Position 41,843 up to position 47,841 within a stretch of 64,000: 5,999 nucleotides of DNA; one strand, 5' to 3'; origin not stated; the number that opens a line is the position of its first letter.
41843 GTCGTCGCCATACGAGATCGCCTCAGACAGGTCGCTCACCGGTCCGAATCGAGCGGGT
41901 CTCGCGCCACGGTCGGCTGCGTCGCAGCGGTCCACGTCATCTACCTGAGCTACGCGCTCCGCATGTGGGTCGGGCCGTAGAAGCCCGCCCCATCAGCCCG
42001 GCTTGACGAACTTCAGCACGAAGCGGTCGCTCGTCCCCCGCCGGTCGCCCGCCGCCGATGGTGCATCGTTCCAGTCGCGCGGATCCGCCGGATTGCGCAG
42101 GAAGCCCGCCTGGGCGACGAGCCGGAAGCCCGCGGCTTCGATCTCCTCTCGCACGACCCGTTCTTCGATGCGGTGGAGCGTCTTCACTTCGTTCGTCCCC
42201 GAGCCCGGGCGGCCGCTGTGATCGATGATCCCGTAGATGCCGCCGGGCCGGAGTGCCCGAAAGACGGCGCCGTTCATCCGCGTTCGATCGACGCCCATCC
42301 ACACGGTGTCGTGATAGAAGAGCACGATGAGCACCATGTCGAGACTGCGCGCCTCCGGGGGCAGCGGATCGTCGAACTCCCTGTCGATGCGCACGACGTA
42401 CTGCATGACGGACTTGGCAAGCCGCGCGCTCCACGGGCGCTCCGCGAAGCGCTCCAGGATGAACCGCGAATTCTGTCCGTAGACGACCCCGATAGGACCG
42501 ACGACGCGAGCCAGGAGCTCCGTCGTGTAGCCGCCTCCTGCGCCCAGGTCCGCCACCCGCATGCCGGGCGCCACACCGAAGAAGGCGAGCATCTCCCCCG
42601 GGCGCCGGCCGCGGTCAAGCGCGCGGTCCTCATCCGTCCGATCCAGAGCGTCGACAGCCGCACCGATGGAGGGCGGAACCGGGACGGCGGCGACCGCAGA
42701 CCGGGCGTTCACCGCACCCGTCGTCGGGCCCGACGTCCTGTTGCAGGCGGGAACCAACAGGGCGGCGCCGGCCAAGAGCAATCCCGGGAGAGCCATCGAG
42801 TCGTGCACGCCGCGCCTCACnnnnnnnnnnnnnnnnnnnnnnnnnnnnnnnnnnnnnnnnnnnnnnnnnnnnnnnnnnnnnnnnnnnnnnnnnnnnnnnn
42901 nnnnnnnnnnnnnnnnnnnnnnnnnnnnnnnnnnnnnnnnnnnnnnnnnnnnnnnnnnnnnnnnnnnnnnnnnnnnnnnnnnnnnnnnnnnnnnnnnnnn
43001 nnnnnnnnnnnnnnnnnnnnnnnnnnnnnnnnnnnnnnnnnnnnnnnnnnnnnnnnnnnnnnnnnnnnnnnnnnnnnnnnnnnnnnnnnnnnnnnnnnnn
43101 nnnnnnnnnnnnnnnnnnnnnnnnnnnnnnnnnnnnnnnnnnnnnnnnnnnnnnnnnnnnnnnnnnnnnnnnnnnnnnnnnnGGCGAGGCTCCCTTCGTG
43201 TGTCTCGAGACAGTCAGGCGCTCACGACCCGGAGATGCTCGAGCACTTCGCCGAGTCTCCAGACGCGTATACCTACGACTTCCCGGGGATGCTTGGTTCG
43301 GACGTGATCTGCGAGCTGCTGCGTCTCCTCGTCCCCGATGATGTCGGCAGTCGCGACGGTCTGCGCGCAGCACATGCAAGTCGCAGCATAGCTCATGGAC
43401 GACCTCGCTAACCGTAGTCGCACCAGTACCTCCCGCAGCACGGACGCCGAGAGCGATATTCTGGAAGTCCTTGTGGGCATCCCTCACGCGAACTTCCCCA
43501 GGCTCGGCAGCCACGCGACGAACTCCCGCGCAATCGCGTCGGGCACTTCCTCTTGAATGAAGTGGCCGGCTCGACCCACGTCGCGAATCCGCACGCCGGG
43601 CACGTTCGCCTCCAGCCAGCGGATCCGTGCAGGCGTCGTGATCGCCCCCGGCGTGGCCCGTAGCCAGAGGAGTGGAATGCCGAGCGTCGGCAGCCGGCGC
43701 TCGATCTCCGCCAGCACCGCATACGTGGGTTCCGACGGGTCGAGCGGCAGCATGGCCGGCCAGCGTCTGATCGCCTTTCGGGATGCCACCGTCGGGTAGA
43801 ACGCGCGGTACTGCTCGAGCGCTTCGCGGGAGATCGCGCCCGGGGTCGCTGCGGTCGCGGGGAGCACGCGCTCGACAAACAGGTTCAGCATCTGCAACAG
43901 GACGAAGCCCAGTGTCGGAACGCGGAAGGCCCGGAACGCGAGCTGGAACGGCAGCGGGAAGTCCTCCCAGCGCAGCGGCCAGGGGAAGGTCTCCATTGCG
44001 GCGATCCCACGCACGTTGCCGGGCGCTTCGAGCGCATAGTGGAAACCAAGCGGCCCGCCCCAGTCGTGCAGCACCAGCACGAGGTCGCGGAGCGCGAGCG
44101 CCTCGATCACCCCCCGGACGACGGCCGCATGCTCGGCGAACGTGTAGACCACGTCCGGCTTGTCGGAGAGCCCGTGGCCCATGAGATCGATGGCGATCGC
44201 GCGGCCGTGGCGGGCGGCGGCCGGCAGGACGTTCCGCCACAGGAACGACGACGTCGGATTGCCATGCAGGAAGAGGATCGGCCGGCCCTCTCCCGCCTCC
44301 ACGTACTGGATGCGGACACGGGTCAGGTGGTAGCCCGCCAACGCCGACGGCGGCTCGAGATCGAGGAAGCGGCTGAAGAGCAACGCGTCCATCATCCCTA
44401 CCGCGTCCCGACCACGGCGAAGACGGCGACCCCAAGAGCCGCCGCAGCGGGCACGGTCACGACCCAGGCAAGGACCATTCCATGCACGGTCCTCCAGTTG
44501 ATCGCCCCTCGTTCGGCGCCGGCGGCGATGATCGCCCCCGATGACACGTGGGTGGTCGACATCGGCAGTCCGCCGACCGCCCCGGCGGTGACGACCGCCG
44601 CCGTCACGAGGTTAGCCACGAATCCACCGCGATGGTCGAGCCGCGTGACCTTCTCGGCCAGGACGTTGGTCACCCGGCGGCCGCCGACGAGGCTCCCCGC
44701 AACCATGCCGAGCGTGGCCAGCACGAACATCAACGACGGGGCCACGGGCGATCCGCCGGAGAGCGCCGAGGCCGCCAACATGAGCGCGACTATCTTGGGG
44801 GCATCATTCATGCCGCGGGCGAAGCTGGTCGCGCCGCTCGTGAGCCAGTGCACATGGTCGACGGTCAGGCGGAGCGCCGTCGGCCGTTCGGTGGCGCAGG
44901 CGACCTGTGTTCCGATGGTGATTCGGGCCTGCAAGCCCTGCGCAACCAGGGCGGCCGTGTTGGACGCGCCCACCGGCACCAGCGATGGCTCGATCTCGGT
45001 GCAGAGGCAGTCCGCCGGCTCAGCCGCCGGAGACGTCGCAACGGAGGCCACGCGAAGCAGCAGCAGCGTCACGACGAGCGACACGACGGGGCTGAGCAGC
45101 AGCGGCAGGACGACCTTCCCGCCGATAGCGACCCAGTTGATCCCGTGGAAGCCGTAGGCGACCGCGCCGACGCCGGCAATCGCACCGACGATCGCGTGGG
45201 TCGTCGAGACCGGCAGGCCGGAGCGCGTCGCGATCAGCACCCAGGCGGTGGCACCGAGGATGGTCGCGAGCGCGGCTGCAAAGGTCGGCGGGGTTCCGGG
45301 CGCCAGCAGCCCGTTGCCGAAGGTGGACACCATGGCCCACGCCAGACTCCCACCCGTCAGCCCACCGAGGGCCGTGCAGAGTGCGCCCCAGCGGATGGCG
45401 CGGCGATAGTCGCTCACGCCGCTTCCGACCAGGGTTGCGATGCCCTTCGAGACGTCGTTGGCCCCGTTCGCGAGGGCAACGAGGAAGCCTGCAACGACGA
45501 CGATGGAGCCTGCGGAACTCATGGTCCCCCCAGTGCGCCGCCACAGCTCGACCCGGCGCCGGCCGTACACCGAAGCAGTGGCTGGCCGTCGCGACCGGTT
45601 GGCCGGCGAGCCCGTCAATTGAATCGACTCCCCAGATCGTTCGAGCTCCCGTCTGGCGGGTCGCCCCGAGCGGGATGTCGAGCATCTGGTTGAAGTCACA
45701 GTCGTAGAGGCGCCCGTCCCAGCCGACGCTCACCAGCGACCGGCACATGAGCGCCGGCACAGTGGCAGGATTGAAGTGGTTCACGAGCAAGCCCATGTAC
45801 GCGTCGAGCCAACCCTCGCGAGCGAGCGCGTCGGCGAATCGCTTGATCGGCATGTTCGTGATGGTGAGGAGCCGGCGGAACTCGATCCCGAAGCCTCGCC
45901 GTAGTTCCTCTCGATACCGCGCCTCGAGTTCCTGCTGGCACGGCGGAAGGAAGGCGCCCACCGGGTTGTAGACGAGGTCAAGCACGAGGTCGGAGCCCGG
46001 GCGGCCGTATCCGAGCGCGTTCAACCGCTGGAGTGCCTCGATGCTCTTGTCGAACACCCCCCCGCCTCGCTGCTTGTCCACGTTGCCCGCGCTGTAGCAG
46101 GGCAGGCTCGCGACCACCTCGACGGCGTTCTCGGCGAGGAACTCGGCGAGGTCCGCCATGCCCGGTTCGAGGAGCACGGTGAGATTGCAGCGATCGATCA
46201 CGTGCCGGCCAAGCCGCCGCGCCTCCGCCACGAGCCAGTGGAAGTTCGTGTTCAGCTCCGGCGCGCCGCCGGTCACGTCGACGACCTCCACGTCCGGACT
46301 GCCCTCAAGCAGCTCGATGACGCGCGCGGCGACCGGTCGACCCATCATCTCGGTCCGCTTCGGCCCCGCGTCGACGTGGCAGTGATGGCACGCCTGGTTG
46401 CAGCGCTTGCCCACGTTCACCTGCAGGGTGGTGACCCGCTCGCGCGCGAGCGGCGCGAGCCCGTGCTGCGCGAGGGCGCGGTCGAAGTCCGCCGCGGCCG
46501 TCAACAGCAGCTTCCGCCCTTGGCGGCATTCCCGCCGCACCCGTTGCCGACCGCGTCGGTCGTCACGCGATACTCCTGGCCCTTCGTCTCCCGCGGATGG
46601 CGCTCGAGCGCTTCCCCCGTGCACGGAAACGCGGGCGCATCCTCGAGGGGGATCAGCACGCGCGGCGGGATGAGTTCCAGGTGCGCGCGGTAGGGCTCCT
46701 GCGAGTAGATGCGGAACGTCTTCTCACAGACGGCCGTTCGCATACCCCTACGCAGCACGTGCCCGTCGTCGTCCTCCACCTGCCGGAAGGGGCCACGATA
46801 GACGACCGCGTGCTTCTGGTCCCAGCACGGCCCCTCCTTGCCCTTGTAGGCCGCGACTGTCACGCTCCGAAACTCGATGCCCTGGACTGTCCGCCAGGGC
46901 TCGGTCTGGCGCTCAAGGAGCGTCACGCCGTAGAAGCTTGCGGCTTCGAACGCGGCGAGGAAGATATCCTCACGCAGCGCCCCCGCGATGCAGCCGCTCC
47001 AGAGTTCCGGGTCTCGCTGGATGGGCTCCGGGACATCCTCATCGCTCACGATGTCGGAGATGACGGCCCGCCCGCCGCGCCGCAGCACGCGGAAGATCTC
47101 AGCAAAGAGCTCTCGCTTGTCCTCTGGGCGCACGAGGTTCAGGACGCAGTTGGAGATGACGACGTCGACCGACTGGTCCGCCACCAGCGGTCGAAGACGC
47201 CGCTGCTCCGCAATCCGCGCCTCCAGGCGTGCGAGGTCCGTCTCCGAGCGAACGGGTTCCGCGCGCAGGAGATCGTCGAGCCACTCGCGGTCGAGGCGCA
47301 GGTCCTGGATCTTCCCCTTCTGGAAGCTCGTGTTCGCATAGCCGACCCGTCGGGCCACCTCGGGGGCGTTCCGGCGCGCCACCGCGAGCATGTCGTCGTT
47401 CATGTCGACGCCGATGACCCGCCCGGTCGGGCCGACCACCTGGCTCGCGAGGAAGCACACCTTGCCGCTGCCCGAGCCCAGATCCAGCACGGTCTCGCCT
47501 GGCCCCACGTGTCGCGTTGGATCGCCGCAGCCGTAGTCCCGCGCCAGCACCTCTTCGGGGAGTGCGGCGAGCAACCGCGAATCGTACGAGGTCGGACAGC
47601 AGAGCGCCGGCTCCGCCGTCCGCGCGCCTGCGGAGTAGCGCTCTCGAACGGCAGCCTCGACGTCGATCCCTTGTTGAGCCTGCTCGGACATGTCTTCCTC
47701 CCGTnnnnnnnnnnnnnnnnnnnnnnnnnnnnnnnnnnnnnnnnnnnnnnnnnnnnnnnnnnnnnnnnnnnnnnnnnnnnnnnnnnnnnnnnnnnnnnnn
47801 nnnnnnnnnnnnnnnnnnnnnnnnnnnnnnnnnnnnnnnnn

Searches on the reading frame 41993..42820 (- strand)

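Call 32: search_protein_families(library=pfam, proteins=[window:41993-42820:-], max_evalue=0.001)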
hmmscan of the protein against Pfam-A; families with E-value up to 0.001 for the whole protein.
window:41993-42820:- (275 aa): 1 family
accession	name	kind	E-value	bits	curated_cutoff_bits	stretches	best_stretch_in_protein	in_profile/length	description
PF01135.25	PCMT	-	0.00022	21.5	20.3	1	76-115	64-103/210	Protein-L-isoaspartate(D-aspartate) O-methyltransferase (PCMT)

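Call 42: search_protein_families(library=ncbifam, proteins=[window:41993-42820:-], max_evalue=0.0001)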
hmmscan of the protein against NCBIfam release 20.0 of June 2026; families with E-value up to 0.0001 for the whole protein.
window:41993-42820:- (275 aa): 3 families
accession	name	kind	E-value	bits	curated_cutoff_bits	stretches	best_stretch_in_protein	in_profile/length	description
NF045667.1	MTase_DVU1556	equivalog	2e-06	27.4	155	1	76-235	13-163/213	DVU_1556 family methyltransferase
NF041537.1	ArsM_AhpD_UU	exception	1.8e-05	23.7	510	1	82-200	73-182/345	arsenite methyltransferase/AhpD domain selenoprotein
TIGR04364.1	methyltran_FxLD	equivalog_domain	3.9e-05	22.9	320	1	76-114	73-110/394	methyltransferase, FxLD system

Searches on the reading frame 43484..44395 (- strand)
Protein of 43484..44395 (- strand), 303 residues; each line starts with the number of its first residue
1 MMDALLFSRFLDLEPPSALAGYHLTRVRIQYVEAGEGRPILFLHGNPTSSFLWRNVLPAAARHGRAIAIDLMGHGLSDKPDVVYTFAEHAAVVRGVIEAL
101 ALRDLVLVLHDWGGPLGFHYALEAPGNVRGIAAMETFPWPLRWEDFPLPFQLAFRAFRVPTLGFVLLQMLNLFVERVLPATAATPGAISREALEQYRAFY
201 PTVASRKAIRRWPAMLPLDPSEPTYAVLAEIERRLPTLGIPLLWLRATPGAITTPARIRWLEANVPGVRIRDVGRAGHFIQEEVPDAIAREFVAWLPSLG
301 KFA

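Call 3: search_protein_families(library=pfam, proteins=[window:43484-44395:-], max_evalue=0.01)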
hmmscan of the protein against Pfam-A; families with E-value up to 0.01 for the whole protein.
window:43484-44395:- (303 aa): 3 families
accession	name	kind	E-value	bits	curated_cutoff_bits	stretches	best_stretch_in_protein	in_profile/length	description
PF00561.26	Abhydrolase_1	-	4.3e-23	82.7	25.8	1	39-283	2-243/245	alpha/beta hydrolase fold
PF12697.13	Abhydrolase_6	-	1.1e-17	65.9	26.3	1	40-290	1-216/217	Alpha/beta hydrolase family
PF12146.15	Hydrolase_4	-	0.00042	20.1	27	1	40-266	7-218/239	Serine aminopeptidase, S33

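Call 4: search_protein_families(library=ncbifam, proteins=[window:43484-44395:-], max_evalue=0.01)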
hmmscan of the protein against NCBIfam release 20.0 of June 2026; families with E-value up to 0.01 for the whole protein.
window:43484-44395:- (303 aa): 23 families
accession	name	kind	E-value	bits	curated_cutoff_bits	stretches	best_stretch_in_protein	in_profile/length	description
NF002938.0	PRK03592.1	equivalog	4.8e-83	278.9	241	1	26-299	19-292/298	haloalkane dehalogenase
NF002873.0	PRK03204.1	equivalog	5.8e-39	134.1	466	1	25-291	22-280/286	haloalkane dehalogenase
NF002043.0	PRK00870.1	subfamily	5.6e-38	131.1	265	1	25-296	32-298/302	haloalkane dehalogenase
NF051488.1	bifunc_PcaDC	exception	2.9e-15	56.3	390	2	37-136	12-111/375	bifunctional 3-oxoadipate enol-lactonase/4-carboxymuconolactone decarboxylase PcaDC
TIGR02427.1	protocat_pcaD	equivalog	5.9e-15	55.3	255.85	1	37-136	13-112/251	3-oxoadipate enol-lactonase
NF011457.0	PRK14875.1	equivalog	1e-13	51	307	1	24-131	117-226/372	acetoin dehydrogenase dihydrolipoyllysine-residue acetyltransferase subunit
TIGR03056.1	bchO_mg_che_rel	equivalog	1e-12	47.6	172.55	1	36-135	27-131/278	alpha/beta fold hydrolase BchO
NF050089.1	i_nPHAscl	equivalog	1.2e-12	47.6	300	1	29-132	9-113/288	intracellular short-chain-length polyhydroxyalkanoate depolymerase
TIGR03695.1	menH_SHCHC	equivalog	1.2e-10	41.2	208.55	1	38-131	3-99/252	2-succinyl-6-hydroxy-2,4-cyclohexadiene-1-carboxylate synthase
NF004514.1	PRK05855.1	equivalog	3e-10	39.3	455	1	36-114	21-102/578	SDR family oxidoreductase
TIGR01250.1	pro_imino_pep_2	subfamily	6.5e-10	39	167.65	1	32-131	20-124/288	proline iminopeptidase-family hydrolase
NF045632.1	hydroxlase_HsaD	equivalog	1.7e-08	33.7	400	1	24-131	19-132/290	4,5:9,10-diseco-3-hydroxy-5,9,17-trioxoandrosta-1(10),2-diene-4-oate hydrolase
NF051487.1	bifunc_PcaCD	exception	7.9e-08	31.8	430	1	31-132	164-267/413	bifunctional 4-carboxymuconolactone decarboxylase/3-oxoadipate enol-lactonase PcaCD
NF045945.1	ProImpepLactob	equivalog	1.1e-06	28.4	400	1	25-124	15-118/293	proline iminopeptidase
TIGR03343.1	biphenyl_bphD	equivalog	3.1e-06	26.6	462.15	1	24-174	17-173/282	2-hydroxy-6-oxo-6-phenylhexa-2,4-dienoate hydrolase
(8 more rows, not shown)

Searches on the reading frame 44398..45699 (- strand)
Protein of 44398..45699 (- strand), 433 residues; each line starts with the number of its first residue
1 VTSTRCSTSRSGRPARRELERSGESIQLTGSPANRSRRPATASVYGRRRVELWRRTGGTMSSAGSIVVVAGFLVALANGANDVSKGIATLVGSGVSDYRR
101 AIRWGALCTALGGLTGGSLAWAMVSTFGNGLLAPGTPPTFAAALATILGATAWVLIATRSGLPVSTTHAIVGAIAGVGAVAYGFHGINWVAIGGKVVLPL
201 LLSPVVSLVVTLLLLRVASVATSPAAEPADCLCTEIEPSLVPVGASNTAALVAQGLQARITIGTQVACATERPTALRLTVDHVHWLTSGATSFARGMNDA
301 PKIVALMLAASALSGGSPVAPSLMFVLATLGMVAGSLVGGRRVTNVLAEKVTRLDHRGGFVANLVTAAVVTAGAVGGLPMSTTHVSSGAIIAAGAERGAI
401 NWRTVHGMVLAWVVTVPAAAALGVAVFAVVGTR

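Call 3: search_protein_families(library=pfam, proteins=[window:44398-45699:-], max_evalue=0.01)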
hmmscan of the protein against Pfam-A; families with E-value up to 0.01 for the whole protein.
window:44398-45699:- (433 aa): 1 family
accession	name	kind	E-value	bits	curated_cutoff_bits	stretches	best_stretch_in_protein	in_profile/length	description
PF01384.25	PHO4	-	6.6e-64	216.5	33.7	1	78-423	1-350/350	Phosphate transporter family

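Call 4: search_protein_families(library=ncbifam, proteins=[window:44398-45699:-], max_evalue=0.01)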
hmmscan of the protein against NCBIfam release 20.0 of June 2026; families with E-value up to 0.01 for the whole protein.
window:44398-45699:- (433 aa): 2 families
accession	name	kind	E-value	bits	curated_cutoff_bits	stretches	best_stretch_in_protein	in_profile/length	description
NF053884.1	SulfPermCysPBac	equivalog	4.6e-18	65.2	400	3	62-217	167-314/354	sulfate permease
NF033774.1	phos_trans_PitA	exception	2.8e-13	49.4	800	2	320-427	381-491/498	inorganic phosphate transporter PitA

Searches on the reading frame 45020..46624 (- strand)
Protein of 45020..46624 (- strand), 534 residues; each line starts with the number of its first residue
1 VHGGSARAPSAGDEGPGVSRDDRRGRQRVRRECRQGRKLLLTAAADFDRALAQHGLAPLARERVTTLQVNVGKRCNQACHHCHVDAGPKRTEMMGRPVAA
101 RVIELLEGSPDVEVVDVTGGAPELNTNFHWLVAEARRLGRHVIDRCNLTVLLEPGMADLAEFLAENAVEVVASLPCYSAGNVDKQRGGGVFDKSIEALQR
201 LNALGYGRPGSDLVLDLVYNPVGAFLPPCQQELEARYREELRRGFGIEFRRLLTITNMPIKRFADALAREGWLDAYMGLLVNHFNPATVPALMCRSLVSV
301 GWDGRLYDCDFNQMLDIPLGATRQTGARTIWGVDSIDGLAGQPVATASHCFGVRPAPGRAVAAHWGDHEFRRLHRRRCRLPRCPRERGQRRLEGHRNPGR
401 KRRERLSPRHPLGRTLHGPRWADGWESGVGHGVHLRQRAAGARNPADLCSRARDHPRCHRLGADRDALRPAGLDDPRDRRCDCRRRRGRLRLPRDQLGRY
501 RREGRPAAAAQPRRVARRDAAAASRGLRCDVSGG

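Call 3: search_protein_families(library=pfam, proteins=[window:45020-46624:-], max_evalue=0.01)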
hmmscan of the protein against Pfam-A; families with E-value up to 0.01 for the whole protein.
window:45020-46624:- (534 aa): 2 families
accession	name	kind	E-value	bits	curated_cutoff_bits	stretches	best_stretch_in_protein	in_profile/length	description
PF12345.13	DUF3641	-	5.8e-42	143.4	24.9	1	226-354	1-124/134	Protein of unknown function (DUF3641)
PF04055.27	Radical_SAM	-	1.6e-10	41.9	29.5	1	69-207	1-142/166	Radical SAM superfamily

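Call 4: search_protein_families(library=ncbifam, proteins=[window:45020-46624:-], max_evalue=0.01)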
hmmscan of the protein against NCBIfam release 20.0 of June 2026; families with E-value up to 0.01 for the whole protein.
window:45020-46624:- (534 aa): 23 families
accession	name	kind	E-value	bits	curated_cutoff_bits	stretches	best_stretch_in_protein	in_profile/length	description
TIGR04167.1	rSAM_SeCys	equivalog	5.4e-122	406.8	300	1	59-355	2-293/303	arsenosugar biosynthesis radical SAM (seleno)protein ArsS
TIGR03962.1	mycofact_rSAM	equivalog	7.7e-08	31.9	265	1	70-206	17-149/339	mycofactocin radical SAM maturase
TIGR04078.1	rSAM_yydG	equivalog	2.1e-07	30.7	300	1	66-128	2-64/309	YydG family radical SAM peptide epimerase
TIGR04317.1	W_rSAM_matur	equivalog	5.1e-07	29.1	380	1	65-203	4-138/349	tungsten cofactor oxidoreductase radical SAM maturase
TIGR02666.1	moaA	equivalog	2.4e-06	26.8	284.05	1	63-149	8-97/336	GTP 3',8-cyclase MoaA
NF050035.1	rSAM_WgK_link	exception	3.1e-06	26.4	650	1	67-203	11-145/367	radical SAM/SPASM peptide maturase WgkB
TIGR02668.1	moaA_archaeal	equivalog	1.8e-05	23.8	325.25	1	63-142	8-87/303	GTP 3',8-cyclase MoaA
TIGR04055.1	rSAM_NirJ2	equivalog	2.8e-05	23.8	500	1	70-205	5-137/326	putative heme d1 biosynthesis radical SAM protein NirJ2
NF045574.1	sacti_mat_StsB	exception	3.2e-05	23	625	1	70-205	101-232/466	StsB family radical SAM/SPASM domain sactipeptide maturase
NF001199.0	PRK00164.2-1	equivalog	4.2e-05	22.8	231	1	63-139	10-86/308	GTP 3',8-cyclase MoaA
TIGR04051.1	rSAM_NirJ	equivalog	7.6e-05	21.8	515.45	1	70-201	7-135/354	heme d1 biosynthesis radical SAM protein NirJ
NF045646.2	rSAM_Se_TrsS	equivalog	8.1e-05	21.3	490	1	55-143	76-164/441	radical SAM (seleno)protein TrsS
TIGR04053.2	TIGR04053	equivalog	0.00011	21.6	395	1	71-205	14-149/366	TIGR04053 family radical SAM/SPASM domain-containing protein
NF049973.1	radical_Rv1681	equivalog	0.00011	21.3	380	1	21-206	23-211/326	Rv1681 family radical SAM protein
TIGR04054.1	rSAM_NirJ1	equivalog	0.00024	19.9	650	1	67-202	38-170/387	putative heme d1 biosynthesis radical SAM protein NirJ1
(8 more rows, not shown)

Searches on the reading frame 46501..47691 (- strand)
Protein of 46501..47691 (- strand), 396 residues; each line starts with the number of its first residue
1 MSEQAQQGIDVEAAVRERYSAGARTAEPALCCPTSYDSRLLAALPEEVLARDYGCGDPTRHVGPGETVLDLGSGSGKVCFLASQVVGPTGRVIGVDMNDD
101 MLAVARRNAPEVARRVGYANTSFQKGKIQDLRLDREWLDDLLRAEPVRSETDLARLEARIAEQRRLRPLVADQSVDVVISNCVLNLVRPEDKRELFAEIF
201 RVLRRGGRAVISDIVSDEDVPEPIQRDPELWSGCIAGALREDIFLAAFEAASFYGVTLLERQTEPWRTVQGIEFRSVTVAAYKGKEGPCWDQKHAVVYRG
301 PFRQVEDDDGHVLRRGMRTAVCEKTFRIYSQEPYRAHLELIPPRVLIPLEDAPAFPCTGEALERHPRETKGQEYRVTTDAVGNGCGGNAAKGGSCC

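Call 3: search_protein_families(library=pfam, proteins=[window:46501-47691:-], max_evalue=0.01)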
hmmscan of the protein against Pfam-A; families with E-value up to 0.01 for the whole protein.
window:46501-47691:- (396 aa): 10 families
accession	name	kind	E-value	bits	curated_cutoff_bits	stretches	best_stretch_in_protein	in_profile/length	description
PF13847.12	Methyltransf_31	-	3.3e-27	95.4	27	2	65-132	4-67/145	Methyltransferase domain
PF13649.12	Methyltransf_25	-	2.4e-17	63.9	27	2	68-135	1-62/97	Methyltransferase domain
PF08241.18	Methyltransf_11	-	3.9e-16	59.9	21.2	2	165-211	53-95/95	Methyltransferase domain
PF08242.18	Methyltransf_12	-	2.1e-09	38.4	30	1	151-208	38-97/98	Methyltransferase domain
PF01209.24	Ubie_methyltran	-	3.9e-09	36.7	20.1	1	64-134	47-113/233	ubiE/COQ5 methyltransferase family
PF13489.12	Methyltransf_23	-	1.3e-06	28.7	27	1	64-225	22-130/164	Methyltransferase domain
PF01135.25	PCMT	-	1e-05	25.9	20.3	1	63-110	72-119/210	Protein-L-isoaspartate(D-aspartate) O-methyltransferase (PCMT)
PF06325.19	PrmA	-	2.8e-05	24.2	22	0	62-109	159-204/296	Ribosomal protein L11 methyltransferase (PrmA)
PF01728.25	FtsJ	-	0.00011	22.6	24.1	1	63-179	20-96/181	FtsJ-like methyltransferase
PF05148.21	Methyltransf_8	-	0.0056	17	27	0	152-216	100-161/219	Hypothetical methyltransferase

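Call 4: search_protein_families(library=ncbifam, proteins=[window:46501-47691:-], max_evalue=0.01)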
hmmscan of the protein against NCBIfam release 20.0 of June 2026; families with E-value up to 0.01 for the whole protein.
window:46501-47691:- (396 aa): 36 families (the best 25 are shown)
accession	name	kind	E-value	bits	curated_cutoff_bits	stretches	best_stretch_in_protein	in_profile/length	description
NF040538.1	methyl_ArsM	equivalog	5.3e-98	328.5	500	1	29-337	26-335/356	arsinothricin biosynthesis methyltransferase ArsM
NF008823.0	PRK11873.1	subfamily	1.1e-59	202.2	263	2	170-263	142-233/272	arsenite methyltransferase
NF041537.1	ArsM_AhpD_UU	exception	5.1e-36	124.2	510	2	11-140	13-148/345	arsenite methyltransferase/AhpD domain selenoprotein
NF038099.1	AsSugarArsM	exception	3.7e-34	118.4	400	2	169-328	129-297/321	arsenosugar biosynthesis arsenite methyltransferase ArsM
NF047649.1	MTase_UXPK_star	exception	4.9e-32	111.1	460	2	34-136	45-145/283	methyltransferase/UXPK-star double selenoprotein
NF041536.1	ArsM_DUF2284_UU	exception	4.3e-31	107.7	575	2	11-141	13-149/459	arsenite methyltransferase/DUF2284 domain selenoprotein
NF045667.1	MTase_DVU1556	equivalog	2.7e-18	66.2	155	2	159-267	69-173/213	DVU_1556 family methyltransferase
NF040539.1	AST_met_ArsM_2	exception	6.1e-16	59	240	1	172-256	126-208/262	putative arsinothricin biosynthesis methyltransferase ArsM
NF043040.1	corrin_prot_MT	hypoth_equivalog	6.3e-14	51.9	180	2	61-116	37-92/216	corrinoid protein-associated methyltransferase CpaM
NF001244.0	PRK00216.1-5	equivalog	1.3e-12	47.5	216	1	64-138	48-119/236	bifunctional demethylmenaquinone methyltransferase/2-methoxy-6-polyprenyl-1,4-benzoquinol methylase UbiE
NF052510.1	methyltran_MpqE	exception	2.7e-11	43.3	335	1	64-154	46-133/234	methyl-plastoquinone biosynthesis methyltransferase MpqE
TIGR01934.1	MenG_MenH_UbiE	subfamily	3.4e-09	36.3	158.35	1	64-134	39-103/223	ubiquinone/menaquinone biosynthesis methyltransferase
NF001240.0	PRK00216.1-1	equivalog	6.3e-09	35.3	378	1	61-108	60-107/251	bifunctional demethylmenaquinone methyltransferase/2-methoxy-6-polyprenyl-1,4-benzoquinol methylase UbiE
TIGR02072.1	BioC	equivalog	1.1e-07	32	184.95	1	66-135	36-95/244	malonyl-ACP O-methyltransferase BioC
NF001556.0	PRK00377.1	equivalog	1.4e-07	31.5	238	1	64-111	40-87/198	cobalt-precorrin-6Y C(15)-methyltransferase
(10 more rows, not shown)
